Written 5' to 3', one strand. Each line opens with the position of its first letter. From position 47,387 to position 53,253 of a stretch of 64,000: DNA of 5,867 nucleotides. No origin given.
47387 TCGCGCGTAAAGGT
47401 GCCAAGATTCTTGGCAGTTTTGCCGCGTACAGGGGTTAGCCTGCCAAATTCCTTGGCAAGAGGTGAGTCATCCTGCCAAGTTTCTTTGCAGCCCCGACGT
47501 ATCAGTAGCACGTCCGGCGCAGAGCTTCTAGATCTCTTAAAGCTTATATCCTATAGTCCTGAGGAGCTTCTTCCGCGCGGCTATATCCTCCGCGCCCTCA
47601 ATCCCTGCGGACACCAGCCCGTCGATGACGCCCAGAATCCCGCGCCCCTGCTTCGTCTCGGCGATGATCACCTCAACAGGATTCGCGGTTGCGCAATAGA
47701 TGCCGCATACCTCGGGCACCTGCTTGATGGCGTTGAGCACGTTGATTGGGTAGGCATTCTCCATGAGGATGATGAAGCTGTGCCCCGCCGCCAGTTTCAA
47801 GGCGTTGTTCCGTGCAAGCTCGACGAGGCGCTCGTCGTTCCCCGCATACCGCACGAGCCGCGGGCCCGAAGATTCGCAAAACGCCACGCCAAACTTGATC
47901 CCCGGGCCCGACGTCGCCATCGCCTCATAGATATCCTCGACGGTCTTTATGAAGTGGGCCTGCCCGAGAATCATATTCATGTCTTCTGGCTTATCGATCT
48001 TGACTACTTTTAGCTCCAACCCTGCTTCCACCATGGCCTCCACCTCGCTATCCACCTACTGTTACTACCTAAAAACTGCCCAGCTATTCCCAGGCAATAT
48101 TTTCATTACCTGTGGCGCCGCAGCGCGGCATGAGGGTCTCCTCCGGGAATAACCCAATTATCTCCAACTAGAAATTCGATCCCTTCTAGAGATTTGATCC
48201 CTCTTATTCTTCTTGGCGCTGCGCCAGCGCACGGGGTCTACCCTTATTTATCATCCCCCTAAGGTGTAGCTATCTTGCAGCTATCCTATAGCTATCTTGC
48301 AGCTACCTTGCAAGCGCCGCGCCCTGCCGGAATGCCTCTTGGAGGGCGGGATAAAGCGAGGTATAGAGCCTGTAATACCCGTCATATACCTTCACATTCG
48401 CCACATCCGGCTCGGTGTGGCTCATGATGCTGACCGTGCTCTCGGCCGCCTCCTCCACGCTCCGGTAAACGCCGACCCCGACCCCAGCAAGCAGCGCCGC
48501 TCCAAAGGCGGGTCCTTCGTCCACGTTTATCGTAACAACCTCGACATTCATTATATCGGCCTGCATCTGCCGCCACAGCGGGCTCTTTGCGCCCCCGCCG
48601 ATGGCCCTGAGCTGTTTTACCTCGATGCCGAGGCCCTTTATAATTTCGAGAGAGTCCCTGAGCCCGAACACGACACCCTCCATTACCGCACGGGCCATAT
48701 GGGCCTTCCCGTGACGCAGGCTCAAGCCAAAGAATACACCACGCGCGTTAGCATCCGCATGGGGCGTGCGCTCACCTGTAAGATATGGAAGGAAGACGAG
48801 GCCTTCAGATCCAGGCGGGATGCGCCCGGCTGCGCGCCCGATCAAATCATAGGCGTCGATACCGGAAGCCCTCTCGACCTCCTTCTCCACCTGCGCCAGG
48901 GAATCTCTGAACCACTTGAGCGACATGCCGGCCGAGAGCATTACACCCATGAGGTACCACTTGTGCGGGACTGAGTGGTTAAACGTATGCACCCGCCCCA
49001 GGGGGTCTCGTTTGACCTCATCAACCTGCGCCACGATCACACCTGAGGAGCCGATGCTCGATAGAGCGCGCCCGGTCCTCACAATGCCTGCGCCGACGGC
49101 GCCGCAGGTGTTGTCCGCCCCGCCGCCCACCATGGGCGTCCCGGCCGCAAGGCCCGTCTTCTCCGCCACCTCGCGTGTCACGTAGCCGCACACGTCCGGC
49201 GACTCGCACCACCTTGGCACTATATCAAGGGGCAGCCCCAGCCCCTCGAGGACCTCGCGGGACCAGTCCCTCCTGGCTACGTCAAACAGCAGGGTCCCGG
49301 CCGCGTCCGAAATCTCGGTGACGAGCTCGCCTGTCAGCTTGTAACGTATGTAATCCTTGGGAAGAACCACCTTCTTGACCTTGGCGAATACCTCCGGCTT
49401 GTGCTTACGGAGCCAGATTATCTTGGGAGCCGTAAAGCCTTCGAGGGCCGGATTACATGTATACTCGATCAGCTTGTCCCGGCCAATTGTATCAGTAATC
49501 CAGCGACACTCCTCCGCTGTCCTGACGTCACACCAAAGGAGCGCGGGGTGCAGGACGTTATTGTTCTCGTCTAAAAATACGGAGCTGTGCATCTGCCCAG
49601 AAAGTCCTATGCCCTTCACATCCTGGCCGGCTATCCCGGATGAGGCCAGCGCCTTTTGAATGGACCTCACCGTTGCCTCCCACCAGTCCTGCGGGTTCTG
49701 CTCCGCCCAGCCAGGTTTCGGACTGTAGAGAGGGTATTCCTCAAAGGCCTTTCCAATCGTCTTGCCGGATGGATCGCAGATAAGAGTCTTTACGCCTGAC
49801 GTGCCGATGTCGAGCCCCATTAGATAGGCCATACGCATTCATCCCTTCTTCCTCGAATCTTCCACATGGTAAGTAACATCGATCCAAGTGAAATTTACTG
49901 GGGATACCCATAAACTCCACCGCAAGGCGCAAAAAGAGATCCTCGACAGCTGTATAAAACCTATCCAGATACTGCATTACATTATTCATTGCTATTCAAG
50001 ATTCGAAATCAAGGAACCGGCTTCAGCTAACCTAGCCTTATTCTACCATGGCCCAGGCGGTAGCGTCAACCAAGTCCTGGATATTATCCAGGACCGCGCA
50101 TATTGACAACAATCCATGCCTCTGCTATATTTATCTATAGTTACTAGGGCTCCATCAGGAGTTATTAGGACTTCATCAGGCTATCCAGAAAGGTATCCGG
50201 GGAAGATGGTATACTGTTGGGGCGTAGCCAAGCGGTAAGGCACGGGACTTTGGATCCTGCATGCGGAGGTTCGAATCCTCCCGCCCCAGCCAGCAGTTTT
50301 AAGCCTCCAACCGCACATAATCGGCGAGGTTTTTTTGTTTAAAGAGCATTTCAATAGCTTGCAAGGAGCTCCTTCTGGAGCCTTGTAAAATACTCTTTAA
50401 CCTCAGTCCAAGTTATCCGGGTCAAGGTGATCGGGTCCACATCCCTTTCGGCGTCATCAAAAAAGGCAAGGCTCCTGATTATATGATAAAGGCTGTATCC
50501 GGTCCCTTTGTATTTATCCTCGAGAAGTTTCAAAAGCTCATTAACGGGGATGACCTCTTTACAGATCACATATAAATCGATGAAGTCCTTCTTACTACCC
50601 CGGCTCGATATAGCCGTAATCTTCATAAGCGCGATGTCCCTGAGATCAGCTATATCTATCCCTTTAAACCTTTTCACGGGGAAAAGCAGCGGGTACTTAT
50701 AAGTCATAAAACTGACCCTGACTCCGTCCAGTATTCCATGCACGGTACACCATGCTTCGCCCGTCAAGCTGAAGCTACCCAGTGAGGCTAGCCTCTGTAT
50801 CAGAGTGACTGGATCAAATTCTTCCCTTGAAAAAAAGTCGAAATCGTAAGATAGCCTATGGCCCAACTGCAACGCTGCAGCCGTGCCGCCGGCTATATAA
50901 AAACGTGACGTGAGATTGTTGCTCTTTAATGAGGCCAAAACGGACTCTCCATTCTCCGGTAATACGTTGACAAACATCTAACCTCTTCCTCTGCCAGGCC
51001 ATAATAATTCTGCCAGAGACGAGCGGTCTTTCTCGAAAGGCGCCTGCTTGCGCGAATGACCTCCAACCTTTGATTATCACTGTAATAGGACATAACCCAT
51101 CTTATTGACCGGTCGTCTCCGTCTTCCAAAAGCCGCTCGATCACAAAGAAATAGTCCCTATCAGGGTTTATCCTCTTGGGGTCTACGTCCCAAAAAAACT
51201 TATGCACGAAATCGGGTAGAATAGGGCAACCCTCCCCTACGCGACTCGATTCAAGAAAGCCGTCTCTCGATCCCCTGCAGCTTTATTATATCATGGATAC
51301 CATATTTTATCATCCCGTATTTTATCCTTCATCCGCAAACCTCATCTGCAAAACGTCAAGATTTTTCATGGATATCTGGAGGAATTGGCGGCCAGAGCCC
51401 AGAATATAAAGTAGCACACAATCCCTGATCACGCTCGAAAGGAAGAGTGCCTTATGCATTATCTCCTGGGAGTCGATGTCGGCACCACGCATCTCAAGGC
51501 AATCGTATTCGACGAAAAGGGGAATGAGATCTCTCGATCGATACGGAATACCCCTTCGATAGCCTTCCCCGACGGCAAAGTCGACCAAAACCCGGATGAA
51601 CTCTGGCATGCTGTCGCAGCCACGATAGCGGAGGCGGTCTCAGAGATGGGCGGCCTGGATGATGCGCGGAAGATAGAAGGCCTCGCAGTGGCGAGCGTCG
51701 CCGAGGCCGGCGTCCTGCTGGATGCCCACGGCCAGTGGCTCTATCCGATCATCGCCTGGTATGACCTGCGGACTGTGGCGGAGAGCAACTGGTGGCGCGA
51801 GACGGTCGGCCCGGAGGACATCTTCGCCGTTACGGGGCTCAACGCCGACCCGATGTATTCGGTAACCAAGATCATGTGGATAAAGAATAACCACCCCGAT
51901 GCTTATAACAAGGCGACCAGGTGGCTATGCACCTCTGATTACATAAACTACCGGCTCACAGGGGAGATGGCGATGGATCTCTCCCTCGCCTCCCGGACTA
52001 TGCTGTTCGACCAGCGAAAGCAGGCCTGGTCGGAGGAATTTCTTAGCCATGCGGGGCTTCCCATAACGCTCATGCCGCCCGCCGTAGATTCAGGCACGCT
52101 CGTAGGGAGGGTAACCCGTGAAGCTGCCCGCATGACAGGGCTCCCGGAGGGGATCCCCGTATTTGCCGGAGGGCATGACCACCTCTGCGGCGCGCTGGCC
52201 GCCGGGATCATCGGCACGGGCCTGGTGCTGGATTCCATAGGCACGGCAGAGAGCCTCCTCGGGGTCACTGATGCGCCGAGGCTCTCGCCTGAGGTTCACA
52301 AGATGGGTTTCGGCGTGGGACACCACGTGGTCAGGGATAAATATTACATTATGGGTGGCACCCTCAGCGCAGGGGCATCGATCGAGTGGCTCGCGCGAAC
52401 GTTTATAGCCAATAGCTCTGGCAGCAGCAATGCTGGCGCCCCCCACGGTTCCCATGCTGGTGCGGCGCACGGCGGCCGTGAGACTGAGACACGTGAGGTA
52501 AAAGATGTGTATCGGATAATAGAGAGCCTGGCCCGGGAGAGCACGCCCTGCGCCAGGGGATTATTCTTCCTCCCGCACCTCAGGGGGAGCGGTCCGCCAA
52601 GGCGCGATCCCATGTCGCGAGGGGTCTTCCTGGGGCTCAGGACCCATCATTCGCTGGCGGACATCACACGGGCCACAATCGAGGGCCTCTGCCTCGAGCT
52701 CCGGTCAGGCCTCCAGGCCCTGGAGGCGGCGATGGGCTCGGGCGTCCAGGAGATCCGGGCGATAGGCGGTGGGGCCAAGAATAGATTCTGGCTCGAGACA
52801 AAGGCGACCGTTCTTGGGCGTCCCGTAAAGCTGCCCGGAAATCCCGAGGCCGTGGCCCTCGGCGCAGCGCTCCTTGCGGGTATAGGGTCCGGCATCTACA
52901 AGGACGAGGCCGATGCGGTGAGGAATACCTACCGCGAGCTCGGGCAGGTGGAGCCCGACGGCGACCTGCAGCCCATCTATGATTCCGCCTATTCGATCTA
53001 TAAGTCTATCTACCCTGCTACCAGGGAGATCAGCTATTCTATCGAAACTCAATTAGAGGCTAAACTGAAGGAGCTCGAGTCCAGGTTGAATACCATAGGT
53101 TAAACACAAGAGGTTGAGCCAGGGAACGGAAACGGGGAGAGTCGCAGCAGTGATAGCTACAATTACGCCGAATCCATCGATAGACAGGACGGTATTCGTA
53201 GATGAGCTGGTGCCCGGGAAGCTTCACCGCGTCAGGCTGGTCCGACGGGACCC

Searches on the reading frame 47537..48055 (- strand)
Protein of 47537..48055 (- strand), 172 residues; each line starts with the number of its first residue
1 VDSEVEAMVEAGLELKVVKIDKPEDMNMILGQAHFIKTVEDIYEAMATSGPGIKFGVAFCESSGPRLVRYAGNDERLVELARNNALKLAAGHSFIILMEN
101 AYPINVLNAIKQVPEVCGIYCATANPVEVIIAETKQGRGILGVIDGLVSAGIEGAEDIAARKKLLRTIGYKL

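Call 7: search_protein_families(library=pfam, proteins=[window:47537-48055:-])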
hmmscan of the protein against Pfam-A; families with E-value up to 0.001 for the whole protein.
window:47537-48055:- (172 aa): 1 family
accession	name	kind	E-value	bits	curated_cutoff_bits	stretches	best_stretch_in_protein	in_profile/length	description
PF04008.19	Adenosine_kin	-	2.8e-76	255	25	1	18-171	1-154/154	Adenosine specific kinase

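Call 13: find_encoding_contigs(protein=window:47537-48034:-, flank=10000, max_places=10)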
Protein window:47537-48034:- (165 aa): no gene with exactly this product is on record in the collection.

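Call 14: find_encoding_contigs(protein=window:47537-48055:-, flank=10000, max_places=10)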
Protein window:47537-48055:- (172 aa): no gene with exactly this product is on record in the collection.

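Call 51: find_homologous_proteins(query=window:47537-48034:-, max_evalue=1e-40)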
Query window:47537-48034:- (165 aa): 7974 proteins with E <= 1e-40 among 8000 candidates; the best 120 are listed.
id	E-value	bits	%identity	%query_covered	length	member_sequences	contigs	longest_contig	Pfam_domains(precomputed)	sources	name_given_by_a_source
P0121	1.0e-95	336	97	97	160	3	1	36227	PF04008.20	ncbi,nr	ncbi:MAG TPA: hypothetical protein GXX51_01330 [Firmicutes bacterium]|nr:hypothetical protein [Bacil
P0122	1.8e-85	303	86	99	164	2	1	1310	PF04008.20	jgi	-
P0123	7.9e-77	274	78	98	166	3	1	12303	PF04008.20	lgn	-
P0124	8.2e-77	274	75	97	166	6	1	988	PF04008.20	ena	-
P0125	1.7e-76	273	77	98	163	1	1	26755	PF04008.20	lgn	-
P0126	2.4e-75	270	76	97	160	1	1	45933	PF04008.20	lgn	-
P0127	3.2e-75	269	73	98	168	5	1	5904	PF04008.20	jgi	jgi:hypothetical protein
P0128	4.7e-75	269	73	97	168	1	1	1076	PF04008.20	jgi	jgi:adenosine/AMP kinase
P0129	6.5e-75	268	74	99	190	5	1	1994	PF04008.20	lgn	-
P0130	6.6e-75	268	75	98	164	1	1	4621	PF04008.20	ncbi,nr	ncbi:MAG TPA: hypothetical protein GX506_08595 [Firmicutes bacterium]|nr:hypothetical protein [Bacil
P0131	9.7e-75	268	74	97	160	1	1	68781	PF04008.20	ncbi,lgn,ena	-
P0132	1.2e-74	267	75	97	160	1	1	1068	PF04008.20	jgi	-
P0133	1.3e-74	267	74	97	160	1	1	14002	PF04008.20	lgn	-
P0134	2.5e-74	266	74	97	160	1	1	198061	PF04008.20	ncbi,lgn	-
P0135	3.5e-74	266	74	97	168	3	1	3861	PF04008.20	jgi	-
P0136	6.6e-74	265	74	97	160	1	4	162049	PF04008.20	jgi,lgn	jgi:hypothetical protein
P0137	1.1e-73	264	74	97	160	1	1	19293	PF04008.20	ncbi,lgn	-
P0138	1.3e-73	264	73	97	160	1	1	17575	PF04008.20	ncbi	-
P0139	1.6e-73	264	71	97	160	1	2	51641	PF04008.20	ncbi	-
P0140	1.8e-73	264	74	97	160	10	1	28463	PF04008.20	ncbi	-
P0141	1.9e-73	263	73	97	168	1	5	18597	PF04008.20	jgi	jgi:adenosine/AMP kinase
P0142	2.0e-73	263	71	97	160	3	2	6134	PF04008.20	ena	-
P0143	2.1e-73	263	74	97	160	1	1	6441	PF04008.20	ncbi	-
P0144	2.3e-73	263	73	97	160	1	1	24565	PF04008.20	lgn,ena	-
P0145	2.4e-73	263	73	97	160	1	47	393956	PF04008.20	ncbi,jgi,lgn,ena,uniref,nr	ncbi:hypothetical protein JGI7_02079 [Candidatus Kryptonium thompsonii]|uniref:Adenosine monophospha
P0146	2.4e-73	263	73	97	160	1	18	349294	PF04008.20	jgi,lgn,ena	jgi:adenosine/AMP kinase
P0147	2.4e-73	263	73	97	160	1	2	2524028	PF04008.20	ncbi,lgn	-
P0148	3.0e-73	263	73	97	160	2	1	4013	PF04008.20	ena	-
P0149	3.4e-73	263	73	97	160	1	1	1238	PF04008.20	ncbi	-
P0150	3.4e-73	263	72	97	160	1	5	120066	PF04008.20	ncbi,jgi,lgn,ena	-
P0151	3.4e-73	263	73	97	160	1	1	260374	PF04008.20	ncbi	-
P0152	3.5e-73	263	73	97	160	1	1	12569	PF04008.20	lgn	-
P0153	4.6e-73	262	73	97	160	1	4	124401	PF04008.20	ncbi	-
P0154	4.6e-73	262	73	97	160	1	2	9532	PF04008.20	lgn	-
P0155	4.7e-73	262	71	97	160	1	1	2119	PF04008.20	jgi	-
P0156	4.7e-73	262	72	97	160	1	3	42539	PF04008.20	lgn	-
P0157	6.2e-73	262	72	97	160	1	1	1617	PF04008.20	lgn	-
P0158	6.4e-73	262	72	97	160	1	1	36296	PF04008.20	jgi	-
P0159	6.4e-73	262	73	97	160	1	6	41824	PF04008.20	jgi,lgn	jgi:adenosine/AMP kinase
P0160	6.6e-73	262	72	97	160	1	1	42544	PF04008.20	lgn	-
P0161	6.7e-73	262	73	97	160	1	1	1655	PF04008.20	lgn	-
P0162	7.3e-73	262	71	97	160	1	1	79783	PF04008.20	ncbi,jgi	jgi:adenosine/AMP kinase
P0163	7.7e-73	261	74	97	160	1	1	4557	PF04008.20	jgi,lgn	-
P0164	8.0e-73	261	77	97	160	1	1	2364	PF04008.20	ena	-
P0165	8.2e-73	261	72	97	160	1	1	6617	PF04008.20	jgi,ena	-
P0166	9.0e-73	261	72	97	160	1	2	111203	PF04008.20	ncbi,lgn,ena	-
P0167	9.3e-73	261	73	97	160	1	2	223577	PF04008.20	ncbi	ncbi:MAG: adenosine-specific kinase [Candidatus Aminicenantales bacterium]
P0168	1.0e-72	261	71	97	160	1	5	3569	PF04008.20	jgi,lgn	-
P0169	1.2e-72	261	73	97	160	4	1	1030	PF04008.20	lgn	-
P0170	1.2e-72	261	72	97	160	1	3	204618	PF04008.20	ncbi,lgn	-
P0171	1.4e-72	261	70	97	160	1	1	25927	PF04008.20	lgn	-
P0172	1.5e-72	261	73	97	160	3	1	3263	PF04008.20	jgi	jgi:uncharacterized protein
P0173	1.5e-72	261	76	97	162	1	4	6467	PF04008.20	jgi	-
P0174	1.5e-72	260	72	97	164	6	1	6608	PF04008.20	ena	-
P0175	1.8e-72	260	71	97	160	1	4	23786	PF04008.20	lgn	-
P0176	1.9e-72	260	71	97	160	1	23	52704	PF04008.20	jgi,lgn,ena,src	-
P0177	2.3e-72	260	72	97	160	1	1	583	PF04008.20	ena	-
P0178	2.3e-72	260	71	97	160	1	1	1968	PF04008.20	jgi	jgi:adenosine/AMP kinase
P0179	2.3e-72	260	73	97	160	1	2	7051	PF04008.20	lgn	-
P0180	2.3e-72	260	72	97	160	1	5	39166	PF04008.20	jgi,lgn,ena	jgi:adenosine/AMP kinase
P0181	2.8e-72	260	75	95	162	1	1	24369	PF04008.20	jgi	jgi:hypothetical protein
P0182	2.9e-72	260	76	97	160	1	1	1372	PF04008.20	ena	-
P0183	3.2e-72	259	72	97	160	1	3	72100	PF04008.20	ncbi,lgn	-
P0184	3.2e-72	259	72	97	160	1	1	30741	PF04008.20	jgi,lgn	jgi:adenosine/AMP kinase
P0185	3.2e-72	259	71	97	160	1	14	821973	PF04008.20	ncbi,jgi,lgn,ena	jgi:adenosine/AMP kinase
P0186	3.2e-72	259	72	97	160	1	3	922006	PF04008.20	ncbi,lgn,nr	ncbi:MAG: adenosine-specific kinase [Candidatus Kryptonium sp.]|nr:adenosine-specific kinase [Candid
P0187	3.2e-72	259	71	97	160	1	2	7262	PF04008.20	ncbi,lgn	ncbi:MAG: adenosine-specific kinase [Candidatus Kryptonium sp.]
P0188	3.3e-72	259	73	97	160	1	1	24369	PF04008.20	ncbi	ncbi:MAG: adenosine-specific kinase [Thermoleophilia bacterium]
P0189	3.3e-72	259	71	97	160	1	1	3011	PF04008.20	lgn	-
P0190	3.3e-72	259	70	97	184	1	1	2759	PF04008.20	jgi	-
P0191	3.7e-72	259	71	97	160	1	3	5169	PF04008.20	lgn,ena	-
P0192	4.0e-72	259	76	97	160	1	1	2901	PF04008.20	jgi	-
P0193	4.0e-72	259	76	97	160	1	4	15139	PF04008.20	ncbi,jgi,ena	-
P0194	4.2e-72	259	76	97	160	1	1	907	PF04008.20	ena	-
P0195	4.3e-72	259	70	97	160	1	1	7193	PF04008.20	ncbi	-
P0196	4.9e-72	259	73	97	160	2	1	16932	PF04008.20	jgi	jgi:adenosine/AMP kinase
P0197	5.3e-72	259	72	98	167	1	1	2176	PF04008.20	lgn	-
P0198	5.6e-72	259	76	97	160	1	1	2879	PF04008.20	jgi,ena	-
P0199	5.6e-72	259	76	97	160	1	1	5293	PF04008.20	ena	-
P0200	6.4e-72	258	73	97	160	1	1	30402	PF04008.20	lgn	-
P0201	6.9e-72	258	74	97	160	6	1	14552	PF04008.20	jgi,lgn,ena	-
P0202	7.0e-72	258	70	97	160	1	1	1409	PF04008.20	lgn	-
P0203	7.3e-72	258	69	97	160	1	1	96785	PF04008.20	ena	-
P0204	7.9e-72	258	73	97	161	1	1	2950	PF04008.20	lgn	-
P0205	8.1e-72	258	75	97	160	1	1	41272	PF04008.20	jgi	-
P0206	8.5e-72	258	70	97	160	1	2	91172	PF04008.20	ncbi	-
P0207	9.7e-72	258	70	97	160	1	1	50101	PF04008.20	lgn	-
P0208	9.7e-72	258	70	97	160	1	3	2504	PF04008.20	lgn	-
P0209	9.7e-72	258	69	97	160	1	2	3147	PF04008.20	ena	-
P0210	1.0e-71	258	73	97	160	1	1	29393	PF04008.20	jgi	jgi:adenosine/AMP kinase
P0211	1.1e-71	258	73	96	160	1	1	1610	PF04008.20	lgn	-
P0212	1.1e-71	258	75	97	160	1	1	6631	PF04008.20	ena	-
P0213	1.2e-71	258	74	97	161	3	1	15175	PF04008.20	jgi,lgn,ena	-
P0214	1.2e-71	258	72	97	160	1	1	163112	PF04008.20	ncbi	ncbi:MAG: adenosine-specific kinase [bacterium]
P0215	1.3e-71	257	71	97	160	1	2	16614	PF04008.20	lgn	-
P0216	1.5e-71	257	76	97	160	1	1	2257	PF04008.20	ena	-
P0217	1.6e-71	257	71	97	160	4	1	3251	PF04008.20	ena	-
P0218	1.6e-71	257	74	97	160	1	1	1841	PF04008.20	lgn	-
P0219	1.7e-71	257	73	97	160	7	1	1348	PF04008.20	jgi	-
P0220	2.0e-71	257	75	97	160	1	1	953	PF04008.20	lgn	-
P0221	2.1e-71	257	71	97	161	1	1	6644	PF04008.20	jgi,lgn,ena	-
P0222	2.1e-71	257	75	97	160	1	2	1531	PF04008.20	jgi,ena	-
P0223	2.1e-71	257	70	96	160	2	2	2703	PF04008.20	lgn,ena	-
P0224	2.1e-71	257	72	97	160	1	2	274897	PF04008.20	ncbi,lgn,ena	-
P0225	2.3e-71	257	71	97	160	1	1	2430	PF04008.20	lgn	-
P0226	2.3e-71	257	71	97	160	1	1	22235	PF04008.20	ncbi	ncbi:MAG: adenosine-specific kinase [Candidatus Aminicenantales bacterium]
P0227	2.3e-71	257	72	97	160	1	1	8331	PF04008.20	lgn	-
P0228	2.4e-71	257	70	97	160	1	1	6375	PF04008.20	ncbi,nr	ncbi:MAG TPA: adenosine-specific kinase [Bacteroidota bacterium]|nr:adenosine-specific kinase [Bacte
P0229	2.5e-71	257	74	97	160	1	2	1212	PF04008.20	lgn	-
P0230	2.5e-71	257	73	97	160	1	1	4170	PF04008.20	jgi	-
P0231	2.6e-71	256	73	97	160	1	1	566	PF04008.20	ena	-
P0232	2.7e-71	256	71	97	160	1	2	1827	PF04008.20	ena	-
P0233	2.7e-71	256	74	97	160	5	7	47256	PF04008.20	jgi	jgi:adenosine/AMP kinase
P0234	2.9e-71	256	70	97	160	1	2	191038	PF04008.20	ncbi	ncbi:MAG: adenosine-specific kinase [Thermoleophilia bacterium]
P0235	2.9e-71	256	70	97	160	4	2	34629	PF04008.20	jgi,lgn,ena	-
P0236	3.0e-71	256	75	97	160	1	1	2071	PF04008.20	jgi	-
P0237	3.1e-71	256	72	97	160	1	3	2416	PF04008.20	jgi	jgi:uncharacterized protein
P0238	3.1e-71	256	71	97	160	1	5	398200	PF04008.20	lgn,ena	-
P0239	3.1e-71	256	71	97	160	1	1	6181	PF04008.20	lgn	-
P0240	3.2e-71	256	69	97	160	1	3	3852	PF04008.20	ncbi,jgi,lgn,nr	ncbi:MAG: hypothetical protein FJY81_01915 [Candidatus Aminicenantes bacterium]|nr:hypothetical prot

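Call 52: find_encoding_contigs(protein=P0121, flank=10000, max_places=6)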
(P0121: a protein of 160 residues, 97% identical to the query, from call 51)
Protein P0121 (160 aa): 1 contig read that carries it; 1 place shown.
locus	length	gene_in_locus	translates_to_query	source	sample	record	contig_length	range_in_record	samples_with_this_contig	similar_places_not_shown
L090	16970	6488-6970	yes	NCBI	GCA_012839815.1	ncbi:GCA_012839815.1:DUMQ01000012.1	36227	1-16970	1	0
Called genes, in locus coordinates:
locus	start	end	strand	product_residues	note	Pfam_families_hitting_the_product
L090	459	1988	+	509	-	PF00370:FGGY_N, PF02782:FGGY_C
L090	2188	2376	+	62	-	-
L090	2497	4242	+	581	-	PF13625:Helicase_C_3, PF04851:ResIII, PF16203:ERCC3_RAD25_C, PF00271:Helicase_C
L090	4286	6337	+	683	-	PF13625:Helicase_C_3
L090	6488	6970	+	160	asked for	PF04008:Adenosine_kin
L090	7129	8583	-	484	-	PF00682:HMGL-like, PF02436:PYC_OADA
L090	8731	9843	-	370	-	PF03977:OAD_beta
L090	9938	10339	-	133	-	PF25919:BSH_CusB (faint), PF00364:Biotin_lipoyl, PF25917:BSH_RND, PF25973:BSH_CzcB (faint), PF25984:BSH_YknX (faint), PF25997:BSH_YhbJ (weak)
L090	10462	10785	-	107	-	PF04277:OAD_gamma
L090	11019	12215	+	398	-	PF00158:Sigma54_activat, PF14532:Sigma54_activ_2, PF01078:Mg_chelatase (faint), PF00004:AAA (faint), PF07728:AAA_5 (weak), PF25601:AAA_lid_14, PF02954:HTH_8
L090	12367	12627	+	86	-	PF10764:Gin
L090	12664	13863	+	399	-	PF07690:MFS_1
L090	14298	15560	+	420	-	PF00480:ROK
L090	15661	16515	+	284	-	PF02585:PIG-L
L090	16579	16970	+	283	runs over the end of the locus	PF01261:AP_endonuc_2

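Call 53: find_encoding_contigs(protein=P0122, flank=10000, max_places=6)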
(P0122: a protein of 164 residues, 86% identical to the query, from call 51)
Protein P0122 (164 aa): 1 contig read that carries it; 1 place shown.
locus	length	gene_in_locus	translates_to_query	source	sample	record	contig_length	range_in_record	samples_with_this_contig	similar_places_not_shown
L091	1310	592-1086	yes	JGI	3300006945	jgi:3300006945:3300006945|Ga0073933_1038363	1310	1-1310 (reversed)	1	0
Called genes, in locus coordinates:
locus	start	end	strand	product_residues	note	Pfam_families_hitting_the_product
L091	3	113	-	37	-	?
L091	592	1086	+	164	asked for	PF04008:Adenosine_kin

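Call 87: search_protein_families(library=ncbifam, proteins=[window:47537-48034:-], max_evalue=0.001)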
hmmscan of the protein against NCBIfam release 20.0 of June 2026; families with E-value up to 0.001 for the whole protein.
window:47537-48034:- (165 aa): 0 families

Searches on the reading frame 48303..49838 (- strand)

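Call 7: search_protein_families(library=pfam, proteins=[window:48303-49838:-])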
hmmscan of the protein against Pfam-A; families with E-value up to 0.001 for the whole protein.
window:48303-49838:- (511 aa): 2 families
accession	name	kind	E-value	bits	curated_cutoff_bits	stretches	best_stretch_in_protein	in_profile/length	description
PF00370.27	FGGY_N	-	4.2e-76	256.2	28.8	1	5-249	1-245/245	FGGY family of carbohydrate kinases, N-terminal domain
PF02782.22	FGGY_C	-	3.9e-39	134.9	27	1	260-454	3-197/198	FGGY family of carbohydrate kinases, C-terminal domain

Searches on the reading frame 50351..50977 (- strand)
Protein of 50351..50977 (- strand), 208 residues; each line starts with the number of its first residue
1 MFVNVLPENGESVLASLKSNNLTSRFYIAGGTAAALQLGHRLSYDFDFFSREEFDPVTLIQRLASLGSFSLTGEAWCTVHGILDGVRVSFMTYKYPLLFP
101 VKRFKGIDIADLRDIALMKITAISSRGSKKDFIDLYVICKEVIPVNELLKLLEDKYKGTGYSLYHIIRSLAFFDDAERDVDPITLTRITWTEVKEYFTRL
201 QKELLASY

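Call 7: search_protein_families(library=pfam, proteins=[window:50351-50977:-])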
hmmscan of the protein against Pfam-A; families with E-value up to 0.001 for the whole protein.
window:50351-50977:- (208 aa): 1 family
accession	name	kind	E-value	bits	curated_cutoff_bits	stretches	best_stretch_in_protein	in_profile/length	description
PF08843.17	AbiEii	-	2.5e-09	37.8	22.5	0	107-194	133-220/238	Nucleotidyl transferase AbiEii toxin, Type IV TA system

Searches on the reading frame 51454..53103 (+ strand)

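Call 7: search_protein_families(library=pfam, proteins=[window:51454-53103:+])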
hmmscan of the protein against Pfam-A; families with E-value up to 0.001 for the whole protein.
window:51454-53103:+ (549 aa): 3 families
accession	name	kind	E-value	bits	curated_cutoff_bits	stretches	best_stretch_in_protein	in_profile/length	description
PF00370.27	FGGY_N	-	1.5e-64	218.4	28.8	1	3-248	1-244/245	FGGY family of carbohydrate kinases, N-terminal domain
PF02782.22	FGGY_C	-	5.6e-35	121.4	27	1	261-477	4-196/198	FGGY family of carbohydrate kinases, C-terminal domain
PF01869.26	BcrAD_BadFG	-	0.00053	20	31.5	0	5-36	1-32/271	BadF/BadG/BcrA/BcrD ATPase family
